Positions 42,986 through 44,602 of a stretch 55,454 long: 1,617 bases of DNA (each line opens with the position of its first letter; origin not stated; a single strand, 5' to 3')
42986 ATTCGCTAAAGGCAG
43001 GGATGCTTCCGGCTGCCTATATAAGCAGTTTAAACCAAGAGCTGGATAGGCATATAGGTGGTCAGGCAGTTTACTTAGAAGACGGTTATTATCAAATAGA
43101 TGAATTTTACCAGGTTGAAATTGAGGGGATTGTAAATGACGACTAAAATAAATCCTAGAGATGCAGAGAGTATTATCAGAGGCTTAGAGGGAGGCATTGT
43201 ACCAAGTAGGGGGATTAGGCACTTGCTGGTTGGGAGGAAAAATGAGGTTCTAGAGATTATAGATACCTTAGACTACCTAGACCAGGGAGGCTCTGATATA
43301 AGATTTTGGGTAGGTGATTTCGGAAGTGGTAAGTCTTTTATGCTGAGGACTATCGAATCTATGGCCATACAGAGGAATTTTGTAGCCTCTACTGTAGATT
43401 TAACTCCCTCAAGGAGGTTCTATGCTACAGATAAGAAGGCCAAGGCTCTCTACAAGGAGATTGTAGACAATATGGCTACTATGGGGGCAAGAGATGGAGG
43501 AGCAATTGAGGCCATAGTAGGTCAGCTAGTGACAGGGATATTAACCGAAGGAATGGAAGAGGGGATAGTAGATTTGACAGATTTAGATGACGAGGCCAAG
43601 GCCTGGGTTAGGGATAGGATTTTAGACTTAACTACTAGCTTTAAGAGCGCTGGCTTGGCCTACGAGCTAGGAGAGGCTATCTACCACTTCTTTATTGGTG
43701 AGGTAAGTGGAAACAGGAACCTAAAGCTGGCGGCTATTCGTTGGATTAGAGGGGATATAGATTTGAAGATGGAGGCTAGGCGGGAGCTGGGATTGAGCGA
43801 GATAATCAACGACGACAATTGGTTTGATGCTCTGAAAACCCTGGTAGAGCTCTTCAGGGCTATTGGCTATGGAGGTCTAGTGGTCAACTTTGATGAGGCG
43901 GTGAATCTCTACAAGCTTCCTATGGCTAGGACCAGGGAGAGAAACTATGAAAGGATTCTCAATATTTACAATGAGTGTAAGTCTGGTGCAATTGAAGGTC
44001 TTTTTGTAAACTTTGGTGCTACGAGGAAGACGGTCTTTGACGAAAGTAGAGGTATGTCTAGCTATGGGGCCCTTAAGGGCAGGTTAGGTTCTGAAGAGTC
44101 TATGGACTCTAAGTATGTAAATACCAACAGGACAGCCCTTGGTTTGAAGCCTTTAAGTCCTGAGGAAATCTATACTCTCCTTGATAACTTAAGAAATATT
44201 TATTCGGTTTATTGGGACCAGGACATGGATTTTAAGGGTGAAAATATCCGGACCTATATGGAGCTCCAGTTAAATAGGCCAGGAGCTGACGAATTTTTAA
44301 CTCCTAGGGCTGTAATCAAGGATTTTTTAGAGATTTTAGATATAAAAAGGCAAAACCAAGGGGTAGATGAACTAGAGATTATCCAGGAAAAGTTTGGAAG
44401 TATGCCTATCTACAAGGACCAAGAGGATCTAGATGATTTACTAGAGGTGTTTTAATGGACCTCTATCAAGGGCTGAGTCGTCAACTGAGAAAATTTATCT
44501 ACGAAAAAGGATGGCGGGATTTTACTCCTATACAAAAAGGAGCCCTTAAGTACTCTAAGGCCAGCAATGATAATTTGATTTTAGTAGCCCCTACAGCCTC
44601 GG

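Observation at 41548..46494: Stand-alone three-gene operon: TerB-C-like protein + DUF2791/BrxD-like ATPase + Lhr-like helicase (Shango-like candidate anti-phage system)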

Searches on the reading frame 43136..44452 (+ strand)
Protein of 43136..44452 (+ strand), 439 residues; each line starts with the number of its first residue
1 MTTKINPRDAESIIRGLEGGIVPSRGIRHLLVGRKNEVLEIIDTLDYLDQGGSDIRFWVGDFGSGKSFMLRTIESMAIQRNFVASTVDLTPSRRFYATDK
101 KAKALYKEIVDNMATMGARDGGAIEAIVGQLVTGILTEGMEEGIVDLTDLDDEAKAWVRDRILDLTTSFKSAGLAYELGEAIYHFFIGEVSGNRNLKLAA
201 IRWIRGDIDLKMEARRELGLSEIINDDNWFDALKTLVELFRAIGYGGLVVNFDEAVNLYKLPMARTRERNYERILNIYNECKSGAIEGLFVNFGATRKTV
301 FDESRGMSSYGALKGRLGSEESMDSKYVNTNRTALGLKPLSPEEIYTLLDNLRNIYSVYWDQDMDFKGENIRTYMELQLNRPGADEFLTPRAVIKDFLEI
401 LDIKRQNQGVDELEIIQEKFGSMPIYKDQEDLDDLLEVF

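Call 3: search_protein_families(library=pfam, proteins=[window:43136-44452:+], max_evalue=1)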
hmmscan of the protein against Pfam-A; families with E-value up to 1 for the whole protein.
window:43136-44452:+ (439 aa): 5 families
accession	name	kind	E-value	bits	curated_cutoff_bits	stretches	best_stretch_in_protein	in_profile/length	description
PF10923.14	BrxC_BrxD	-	2.3e-110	369.8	22.2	1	5-418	1-412/414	BREX system ATP-binding protein BrxC/D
PF13191.12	AAA_16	-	0.0071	17.3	32.6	1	31-129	2-103/167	AAA ATPase domain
PF09567.15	RE_MamI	-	0.025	14.7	25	1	344-374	79-109/183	MamI restriction endonuclease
PF10236.15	DAP3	-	0.047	13.4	23.1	1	36-106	5-80/311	Mitochondrial ribosomal death-associated protein 3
PF03029.23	ATP_bind_1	-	0.18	12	27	0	59-94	2-37/240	Conserved hypothetical ATP binding protein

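Call 4: search_protein_families(library=padloc, proteins=[window:43136-44452:+], max_evalue=1)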
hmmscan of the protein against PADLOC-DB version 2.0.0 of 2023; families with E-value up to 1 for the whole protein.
window:43136-44452:+ (439 aa): 2 families
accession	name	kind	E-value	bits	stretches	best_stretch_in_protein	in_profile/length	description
PDLC03959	SngB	-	4e-128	426.2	1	2-435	3-433/439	-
PDLC02494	BrxD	-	1.4e-41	141.1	1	4-408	3-402/440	BrxD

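Call 5: search_protein_families(library=ncbifam, proteins=[window:43136-44452:+], max_evalue=1)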
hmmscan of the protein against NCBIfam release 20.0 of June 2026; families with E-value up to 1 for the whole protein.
window:43136-44452:+ (439 aa): 2 families
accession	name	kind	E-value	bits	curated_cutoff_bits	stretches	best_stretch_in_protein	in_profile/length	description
NF033438.1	BREX_BrxD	equivalog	1.1e-40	140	350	1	8-408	3-398/423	BREX system ATP-binding protein BrxD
TIGR03420.1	DnaA_homol_Hda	equivalog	0.11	12.1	194.8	1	35-95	22-80/226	DnaA regulatory inactivator Hda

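Call 21: find_encoding_contigs(protein=window:43136-44452:+, flank=10000, max_places=6)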
Protein window:43136-44452:+ (439 aa): no gene with exactly this product is on record in the collection.

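Call 23: find_homologous_proteins(query=window:43136-44452:+, max_evalue=1e-10)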
Query window:43136-44452:+ (439 aa): 1059 proteins with E <= 1e-10 among 8000 candidates; the best 120 are listed.
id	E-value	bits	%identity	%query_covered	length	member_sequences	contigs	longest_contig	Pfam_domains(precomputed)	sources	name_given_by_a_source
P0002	3.8e-288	973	100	100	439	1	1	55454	PF10923.15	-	-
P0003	1.5e-287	971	100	100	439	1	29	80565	PF10923.15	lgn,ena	-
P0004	1.7e-283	958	98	100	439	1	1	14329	PF10923.15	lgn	-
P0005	3.3e-177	608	63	100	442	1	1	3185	PF10923.15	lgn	-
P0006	6.9e-177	607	64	100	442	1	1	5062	PF10923.15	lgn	-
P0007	8.7e-177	607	63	100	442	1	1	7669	PF10923.15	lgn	-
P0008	1.0e-176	606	62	100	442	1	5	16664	PF10923.15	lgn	-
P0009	1.6e-176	606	62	100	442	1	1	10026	PF10923.15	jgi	jgi:hypothetical protein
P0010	3.7e-176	604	63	97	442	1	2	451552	PF10923.15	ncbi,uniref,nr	ncbi:ATP-binding protein [Clostridium algidicarnis]|uniref:ATP-binding protein n=1 Tax=Clostridium a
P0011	4.1e-176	604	64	100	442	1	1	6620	PF10923.15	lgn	-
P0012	6.2e-176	604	64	100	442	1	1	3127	PF10923.15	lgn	-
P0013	7.3e-176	603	62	100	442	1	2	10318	PF10923.15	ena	-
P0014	1.0e-175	603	63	97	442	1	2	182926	PF10923.15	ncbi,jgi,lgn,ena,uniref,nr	ncbi:BREX system ATP-binding domain-containing protein [Clostridium algidicarnis]|uniref:BREX system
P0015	1.2e-175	603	63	97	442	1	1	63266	PF10923.15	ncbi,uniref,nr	ncbi:ATP-binding protein [Clostridium algidicarnis]|uniref:ATP-binding protein n=1 Tax=Clostridium a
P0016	1.2e-175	603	63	100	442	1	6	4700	PF10923.15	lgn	-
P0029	6.7e-175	600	63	97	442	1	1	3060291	PF10923.15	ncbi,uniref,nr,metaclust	ncbi:BREX system ATP-binding domain-containing protein [Clostridium algidicarnis]|uniref:BREX system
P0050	2.4e-172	592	63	100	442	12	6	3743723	PF10923.15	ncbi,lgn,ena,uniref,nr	ncbi:biotin carboxylase [Acidilutibacter cellobiosedens]|uniref:Biotin carboxylase n=1 Tax=Acidiluti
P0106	8.6e-166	570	60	100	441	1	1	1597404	PF10923.15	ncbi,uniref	ncbi:ATP-binding protein [Anaerococcus martiniensis]|uniref:ATP-binding protein n=1 Tax=Anaerococcus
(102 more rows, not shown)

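Call 24: find_encoding_contigs(protein=P0029, flank=8000, max_places=2)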
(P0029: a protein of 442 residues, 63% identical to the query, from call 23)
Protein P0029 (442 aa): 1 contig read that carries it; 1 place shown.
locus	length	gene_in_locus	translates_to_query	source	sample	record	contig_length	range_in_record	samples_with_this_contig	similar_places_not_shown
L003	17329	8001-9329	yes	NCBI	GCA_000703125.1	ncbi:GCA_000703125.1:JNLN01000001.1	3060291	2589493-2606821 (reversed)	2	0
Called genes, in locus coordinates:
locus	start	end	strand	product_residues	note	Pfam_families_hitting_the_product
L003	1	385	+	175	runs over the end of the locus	PF07355:GRDB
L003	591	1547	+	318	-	PF01112:Asparaginase_2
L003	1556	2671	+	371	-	PF04389:Peptidase_M28 (weak), PF01546:Peptidase_M20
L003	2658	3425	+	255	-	PF03932:CutC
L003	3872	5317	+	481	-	PF00753:Lactamase_B, PF12706:Lactamase_B_2, PF00932:LTD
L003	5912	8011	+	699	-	PF05154:TM2, PF15615:TerB_C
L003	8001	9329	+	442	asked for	PF10923:BrxC_BrxD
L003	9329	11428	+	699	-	PF04851:ResIII, PF00270:DEAD, PF00271:Helicase_C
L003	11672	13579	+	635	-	PF02771:Acyl-CoA_dh_N, PF02770:Acyl-CoA_dh_M, PF00441:Acyl-CoA_dh_1, PF22924:ACOX_C_alpha1 (weak), PF08028:Acyl-CoA_dh_2, PF00766:ETF_alpha, PF00301:Rubredoxin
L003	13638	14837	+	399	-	PF00753:Lactamase_B, PF19583:ODP, PF00258:Flavodoxin_1 (weak)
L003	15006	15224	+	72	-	-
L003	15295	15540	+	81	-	PF02661:Fic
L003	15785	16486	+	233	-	-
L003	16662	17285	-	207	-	PF03598:CdhC (weak)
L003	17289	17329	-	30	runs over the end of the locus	-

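Call 25: find_encoding_contigs(protein=P0050, flank=8000, max_places=2)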
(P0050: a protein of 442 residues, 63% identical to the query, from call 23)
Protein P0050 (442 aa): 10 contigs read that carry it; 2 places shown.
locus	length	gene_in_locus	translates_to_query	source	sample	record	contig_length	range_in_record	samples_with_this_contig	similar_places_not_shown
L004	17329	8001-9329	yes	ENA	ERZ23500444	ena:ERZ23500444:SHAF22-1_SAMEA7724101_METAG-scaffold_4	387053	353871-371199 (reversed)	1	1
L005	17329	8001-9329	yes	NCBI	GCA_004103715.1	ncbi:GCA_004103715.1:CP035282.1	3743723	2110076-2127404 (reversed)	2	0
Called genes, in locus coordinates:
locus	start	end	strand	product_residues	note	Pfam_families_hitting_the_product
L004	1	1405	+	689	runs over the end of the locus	PF03235:GmrSD_N, PF07510:GmrSD_C, PF18899:DUF5655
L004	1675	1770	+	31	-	-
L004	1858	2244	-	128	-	PF02452:PemK_toxin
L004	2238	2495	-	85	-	PF04014:MazE_antitoxin (weak)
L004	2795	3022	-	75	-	-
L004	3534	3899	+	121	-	-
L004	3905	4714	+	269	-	PF06114:Peptidase_M78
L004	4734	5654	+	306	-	-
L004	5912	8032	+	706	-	PF05154:TM2, PF15615:TerB_C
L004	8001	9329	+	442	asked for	PF10923:BrxC_BrxD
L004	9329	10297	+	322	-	PF04851:ResIII, PF00270:DEAD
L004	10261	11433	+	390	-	-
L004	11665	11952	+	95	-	-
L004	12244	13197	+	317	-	PF04542:Sigma70_r2 (weak), PF04545:Sigma70_r4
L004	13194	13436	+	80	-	-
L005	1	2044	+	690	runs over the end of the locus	PF03235:GmrSD_N, PF07510:GmrSD_C, PF18899:DUF5655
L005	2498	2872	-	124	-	PF02452:PemK_toxin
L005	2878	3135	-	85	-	PF04014:MazE_antitoxin (weak)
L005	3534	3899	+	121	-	-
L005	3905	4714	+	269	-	PF06114:Peptidase_M78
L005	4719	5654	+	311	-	-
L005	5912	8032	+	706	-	PF05154:TM2, PF15615:TerB_C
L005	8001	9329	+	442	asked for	PF10923:BrxC_BrxD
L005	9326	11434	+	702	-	PF04851:ResIII, PF00270:DEAD, PF00271:Helicase_C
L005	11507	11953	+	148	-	PF09382:RQC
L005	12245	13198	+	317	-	PF04542:Sigma70_r2 (weak), PF04545:Sigma70_r4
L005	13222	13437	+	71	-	-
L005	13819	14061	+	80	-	-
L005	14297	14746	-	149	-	PF01965:DJ-1_PfpI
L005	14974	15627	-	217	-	PF00027:cNMP_binding, PF13545:HTH_Crp_2, PF00325:Crp (weak)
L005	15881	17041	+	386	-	PF13433:Peripla_BP_5, PF13458:Peripla_BP_6, PF01094:ANF_receptor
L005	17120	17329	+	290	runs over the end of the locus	PF02653:BPD_transp_2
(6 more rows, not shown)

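Call 26: find_encoding_contigs(protein=P0106, flank=8000, max_places=2)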
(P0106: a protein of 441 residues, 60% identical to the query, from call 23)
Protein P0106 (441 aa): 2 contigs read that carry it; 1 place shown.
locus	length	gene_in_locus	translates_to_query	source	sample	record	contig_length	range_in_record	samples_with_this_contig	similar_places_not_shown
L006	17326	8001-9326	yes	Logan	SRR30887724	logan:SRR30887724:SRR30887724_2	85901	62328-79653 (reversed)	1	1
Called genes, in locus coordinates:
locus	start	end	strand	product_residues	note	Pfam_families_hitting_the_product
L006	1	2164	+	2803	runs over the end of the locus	?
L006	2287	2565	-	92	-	-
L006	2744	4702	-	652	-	PF00149:Metallophos, PF09587:PGA_cap (weak), PF02872:5_nucleotid_C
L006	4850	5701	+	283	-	PF03881:Fructosamin_kin, PF01636:APH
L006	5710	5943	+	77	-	-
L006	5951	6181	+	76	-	-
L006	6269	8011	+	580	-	PF15615:TerB_C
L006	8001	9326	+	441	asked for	PF10923:BrxC_BrxD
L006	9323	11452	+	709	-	PF04851:ResIII (weak), PF00270:DEAD, PF00271:Helicase_C, PF22590:Cas3-like_C_2 (weak)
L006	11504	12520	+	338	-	PF01841:Transglut_core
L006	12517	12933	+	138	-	-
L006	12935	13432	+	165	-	PF01661:Macro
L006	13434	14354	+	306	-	-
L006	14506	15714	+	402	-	-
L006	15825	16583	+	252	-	PF02511:Thy1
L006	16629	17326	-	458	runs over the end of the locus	-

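Call 43: search_dna_similar(query=window:43136-44452:+, collection=plasmids, mode=protein, max_rows=30, rows=spread)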
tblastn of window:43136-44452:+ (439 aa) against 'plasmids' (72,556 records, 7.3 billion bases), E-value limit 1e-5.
Records with a match: 695; places in all: 701; records where one place covers at least 80% of the query: 688.
Best place of each record, by identity: <60% 695.
By first word of the organism name: Klebsiella 449; Salmonella 144; Escherichia 14; Sulfitobacter 7; Phaeobacter 5; Raoultella 4; Bradyrhizobium 4; Azospirillum 4; Mesorhizobium 3; Paracoccus 3; and 47 more.
By predicted mobility (MOB-suite, as given by PLSDB): conjugative 542; non-mobilizable 108; mobilizable 45.
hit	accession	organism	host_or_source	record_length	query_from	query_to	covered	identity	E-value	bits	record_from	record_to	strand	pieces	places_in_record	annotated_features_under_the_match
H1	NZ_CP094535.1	Hymenobacter monticola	Single cell,a pond on the Huanglong ...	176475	1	425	97%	38.0%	1e-97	328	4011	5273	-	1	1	ATP-binding protein | tellurite resistance TerB C-terminal domain-containing protein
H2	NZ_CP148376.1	Escherichia coli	-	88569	3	434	98%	32.7%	2e-68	243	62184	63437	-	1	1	ATP-binding protein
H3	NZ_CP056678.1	Enterobacter hormaechei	culture,Wastewater effluent sample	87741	3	434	98%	32.5%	6e-68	241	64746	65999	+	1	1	ATP-binding protein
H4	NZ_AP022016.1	Klebsiella quasipneumoniae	-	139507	3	434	98%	32.5%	6e-68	241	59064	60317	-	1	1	ATP-binding protein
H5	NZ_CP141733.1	Klebsiella variicola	Homo sapiens,Wound/Abscess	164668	3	434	98%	32.5%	6e-68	241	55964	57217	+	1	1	ATP-binding protein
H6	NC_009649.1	Klebsiella pneumoniae subsp. pneumoniae MGH 78578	-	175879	3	434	98%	32.5%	6e-68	241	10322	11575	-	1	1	ATP-binding protein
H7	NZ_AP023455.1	Klebsiella pneumoniae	Homo sapiens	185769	3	434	98%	32.5%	6e-68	241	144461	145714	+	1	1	ATP-binding protein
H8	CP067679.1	Klebsiella pneumoniae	Homo sapiens,urine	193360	3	434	98%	32.5%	6e-68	241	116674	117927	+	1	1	ATP-binding protein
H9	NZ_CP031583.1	Klebsiella pneumoniae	Homo sapiens,Rectal swab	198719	3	434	98%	32.5%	6e-68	241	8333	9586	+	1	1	ATP-binding protein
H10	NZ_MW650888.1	Klebsiella pneumoniae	-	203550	3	434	98%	32.5%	6e-68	241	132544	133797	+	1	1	ATP-binding protein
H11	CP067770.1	Klebsiella pneumoniae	Homo sapiens,urine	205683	3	434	98%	32.5%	6e-68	241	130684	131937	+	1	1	ATP-binding protein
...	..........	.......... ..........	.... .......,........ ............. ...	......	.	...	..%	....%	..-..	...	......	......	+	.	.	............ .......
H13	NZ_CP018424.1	Klebsiella pneumoniae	Homo sapiens,urine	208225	3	434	98%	32.5%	6e-68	241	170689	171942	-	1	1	ATP-binding protein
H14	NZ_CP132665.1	Klebsiella pneumoniae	Homo sapiens,respiratory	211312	3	434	98%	32.5%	6e-68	241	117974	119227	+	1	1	ATP-binding protein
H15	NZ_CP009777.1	Klebsiella pneumoniae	perirectal swab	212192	3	434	98%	32.5%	6e-68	241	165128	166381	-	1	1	ATP-binding protein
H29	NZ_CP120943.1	Aeromonas caviae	Homo sapiens,urine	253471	3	411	93%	32.5%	9e-66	235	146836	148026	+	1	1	ATP-binding protein | TerB N-terminal domain-containing protein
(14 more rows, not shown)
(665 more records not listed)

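Call 44: get_annotated_region(hit=H2, flank=5000)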
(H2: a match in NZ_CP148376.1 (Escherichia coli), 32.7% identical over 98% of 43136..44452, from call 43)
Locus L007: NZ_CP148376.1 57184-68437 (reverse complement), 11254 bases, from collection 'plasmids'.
description: Escherichia coli strain Z1323HEC0108 plasmid pZ1323HEC0108-3, complete sequence
organism: Escherichia coli (NCBI taxid 562)
taxonomy: Bacteria; Pseudomonadota; Gammaproteobacteria; Enterobacterales; Enterobacteriaceae; Escherichia; Escherichia coli
host: -; source: -; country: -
typing (MOB-suite, as given by PLSDB): mobilizable; replicon IncY
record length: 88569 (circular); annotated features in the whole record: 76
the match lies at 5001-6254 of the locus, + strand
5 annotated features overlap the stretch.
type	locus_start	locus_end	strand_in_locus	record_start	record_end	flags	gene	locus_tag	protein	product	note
CDS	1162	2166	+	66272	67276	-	-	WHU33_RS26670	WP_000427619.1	IS110-like element IS5075 family transposase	GO:0006313 - DNA transposition [Evidence IEA]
CDS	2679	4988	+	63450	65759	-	-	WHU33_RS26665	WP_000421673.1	TerB N-terminal domain-containing protein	-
CDS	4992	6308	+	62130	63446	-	-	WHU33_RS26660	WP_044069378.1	ATP-binding protein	-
CDS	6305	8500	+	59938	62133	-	-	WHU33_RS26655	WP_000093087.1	DEAD/DEAH box helicase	-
CDS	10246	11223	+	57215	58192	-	-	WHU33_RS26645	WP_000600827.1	tyrosine-type recombinase/integrase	GO:0015074 - DNA integration [Evidence IEA]; GO:0006310 - DNA recombination [Evidence IEA]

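Call 45: get_annotated_region(hit=H1, flank=5000)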
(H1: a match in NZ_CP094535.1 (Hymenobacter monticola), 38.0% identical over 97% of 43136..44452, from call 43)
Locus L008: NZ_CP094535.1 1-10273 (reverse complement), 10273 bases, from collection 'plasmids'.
description: Hymenobacter monticola strain KACC 22596 plasmid unnamed1, complete sequence
organism: Hymenobacter monticola (NCBI taxid 1705399)
taxonomy: Bacteria; Bacteroidota; Cytophagia; Cytophagales; Hymenobacteraceae; Hymenobacter; Hymenobacter monticola
host: -; source: Single cell,a pond on the Huanglong mountain; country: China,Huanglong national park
typing (MOB-suite, as given by PLSDB): non-mobilizable
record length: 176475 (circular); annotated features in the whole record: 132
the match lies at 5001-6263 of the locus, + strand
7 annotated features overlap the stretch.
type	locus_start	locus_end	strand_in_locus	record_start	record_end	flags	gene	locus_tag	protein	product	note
CDS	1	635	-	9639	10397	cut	-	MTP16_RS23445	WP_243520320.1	ParA family protein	-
CDS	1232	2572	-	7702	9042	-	-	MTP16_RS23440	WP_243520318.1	Fic family protein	-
CDS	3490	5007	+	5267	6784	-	-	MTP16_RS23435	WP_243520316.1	tellurite resistance TerB C-terminal domain-containing protein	-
CDS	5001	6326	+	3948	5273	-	-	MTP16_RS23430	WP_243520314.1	ATP-binding protein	-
CDS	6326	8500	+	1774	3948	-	-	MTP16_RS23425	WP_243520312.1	DEAD/DEAH box helicase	-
CDS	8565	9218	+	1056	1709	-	-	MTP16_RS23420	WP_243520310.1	BRCT domain-containing protein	-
CDS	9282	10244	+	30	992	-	-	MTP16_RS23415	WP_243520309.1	hypothetical protein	-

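Call 46: get_annotated_region(hit=H29, flank=5000)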
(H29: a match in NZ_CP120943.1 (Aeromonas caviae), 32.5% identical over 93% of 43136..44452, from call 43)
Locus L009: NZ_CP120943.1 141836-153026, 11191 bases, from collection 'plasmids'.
description: Aeromonas caviae strain AC1520 plasmid pAC1520, complete sequence
organism: Aeromonas caviae (NCBI taxid 648)
taxonomy: Bacteria; Pseudomonadota; Gammaproteobacteria; Aeromonadales; Aeromonadaceae; Aeromonas; Aeromonas caviae
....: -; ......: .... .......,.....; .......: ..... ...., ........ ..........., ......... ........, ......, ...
typing (MOB-suite, as given by PLSDB): non-mobilizable
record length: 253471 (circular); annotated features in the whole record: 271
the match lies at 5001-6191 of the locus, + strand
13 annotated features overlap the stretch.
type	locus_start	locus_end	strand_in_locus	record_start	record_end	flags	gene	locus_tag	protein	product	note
CDS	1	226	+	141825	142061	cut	-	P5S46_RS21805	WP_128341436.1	hypothetical protein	-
CDS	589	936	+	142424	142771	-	-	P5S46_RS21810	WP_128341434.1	hypothetical protein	-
CDS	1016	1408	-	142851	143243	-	-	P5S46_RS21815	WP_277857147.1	hypothetical protein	-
CDS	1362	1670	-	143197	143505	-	-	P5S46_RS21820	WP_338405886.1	DUF6283 family protein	-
CDS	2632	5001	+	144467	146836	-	-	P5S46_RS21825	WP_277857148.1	TerB N-terminal domain-containing protein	-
CDS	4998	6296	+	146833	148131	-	-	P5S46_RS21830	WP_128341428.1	ATP-binding protein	-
CDS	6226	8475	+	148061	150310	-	-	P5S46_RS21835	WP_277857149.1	DEAD/DEAH box helicase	-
CDS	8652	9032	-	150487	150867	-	-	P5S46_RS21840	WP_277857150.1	hypothetical protein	-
CDS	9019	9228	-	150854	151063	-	-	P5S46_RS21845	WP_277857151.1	hypothetical protein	-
CDS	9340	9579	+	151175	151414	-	-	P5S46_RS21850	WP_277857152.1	hypothetical protein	-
CDS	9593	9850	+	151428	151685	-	-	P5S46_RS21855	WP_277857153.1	hypothetical protein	-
CDS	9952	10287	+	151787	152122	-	-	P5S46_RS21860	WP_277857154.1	helix-turn-helix transcriptional regulator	-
CDS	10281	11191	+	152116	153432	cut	-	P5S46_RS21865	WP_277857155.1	type II toxin-antitoxin system HipA family toxin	-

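Call 47: search_protein_families(library=pfam, proteins=[L007:2679-4985:+, L009:2632-4998:+, L008:3490-5004:+, L003:5912-8008:+, L005:5912-8029:+, L006:6269-8008:+], max_evalue=0.01)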
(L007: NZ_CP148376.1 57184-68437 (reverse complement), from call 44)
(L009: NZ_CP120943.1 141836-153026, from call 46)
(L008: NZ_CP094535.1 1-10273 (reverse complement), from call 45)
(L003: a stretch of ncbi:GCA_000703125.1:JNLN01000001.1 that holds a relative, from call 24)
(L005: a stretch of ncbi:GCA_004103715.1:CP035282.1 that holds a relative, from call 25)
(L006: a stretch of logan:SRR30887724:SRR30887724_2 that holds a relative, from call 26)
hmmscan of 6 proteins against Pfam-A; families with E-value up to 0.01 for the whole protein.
L007:2679-4985:+ (769 aa): 3 families
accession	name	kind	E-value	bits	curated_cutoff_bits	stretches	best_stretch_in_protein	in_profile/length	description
PF13208.11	TerB_N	-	1.6e-46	159.1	25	1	98-309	2-207/207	TerB N-terminal domain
PF15615.11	TerB_C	-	5.4e-26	92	26.3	1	645-768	11-148/148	TerB-C domain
PF05099.18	TerB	-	2e-07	31.8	24.4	1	518-624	6-113/118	Tellurite resistance protein TerB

L009:2632-4998:+ (789 aa): 2 families
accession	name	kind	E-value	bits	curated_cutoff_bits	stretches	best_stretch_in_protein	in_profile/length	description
PF13208.11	TerB_N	-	2.5e-36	125.8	25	1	115-308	2-194/207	TerB N-terminal domain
PF15615.11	TerB_C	-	2.8e-32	112.4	26.3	1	651-787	9-147/148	TerB-C domain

L008:3490-5004:+ (505 aa): 1 family
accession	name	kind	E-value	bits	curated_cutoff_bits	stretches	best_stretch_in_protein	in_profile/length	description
PF15615.11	TerB_C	-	6e-30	104.9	26.3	1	337-501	6-147/148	TerB-C domain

L003:5912-8008:+ (699 aa): 2 families
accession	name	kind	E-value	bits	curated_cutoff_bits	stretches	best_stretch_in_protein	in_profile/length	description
PF15615.11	TerB_C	-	9.3e-12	45.8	26.3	1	564-691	9-147/148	TerB-C domain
PF05154.21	TM2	-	6.3e-11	42.7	27.9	1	20-58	2-40/51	TM2 domain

L005:5912-8029:+ (706 aa): 2 families
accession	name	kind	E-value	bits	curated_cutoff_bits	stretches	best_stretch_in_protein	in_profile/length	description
PF15615.11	TerB_C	-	1.7e-13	51.5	26.3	1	559-690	7-146/148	TerB-C domain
PF05154.21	TM2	-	4.6e-10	40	27.9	1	21-67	3-44/51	TM2 domain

L006:6269-8008:+ (580 aa): 2 families
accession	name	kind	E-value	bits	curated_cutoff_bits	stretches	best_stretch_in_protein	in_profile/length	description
PF15615.11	TerB_C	-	8.6e-09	36.2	26.3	1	456-573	14-147/148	TerB-C domain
PF12583.14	TPPII_C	-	0.005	17.8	27.7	1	323-368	18-63/69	Tripeptidyl peptidase II, C-terminal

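Call 52: search_solved_structures(query=window:43136-44452:+, max_evalue=0.01)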
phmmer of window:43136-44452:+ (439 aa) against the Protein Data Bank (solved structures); distinct sequences matched with E-value up to 0.01: 0.
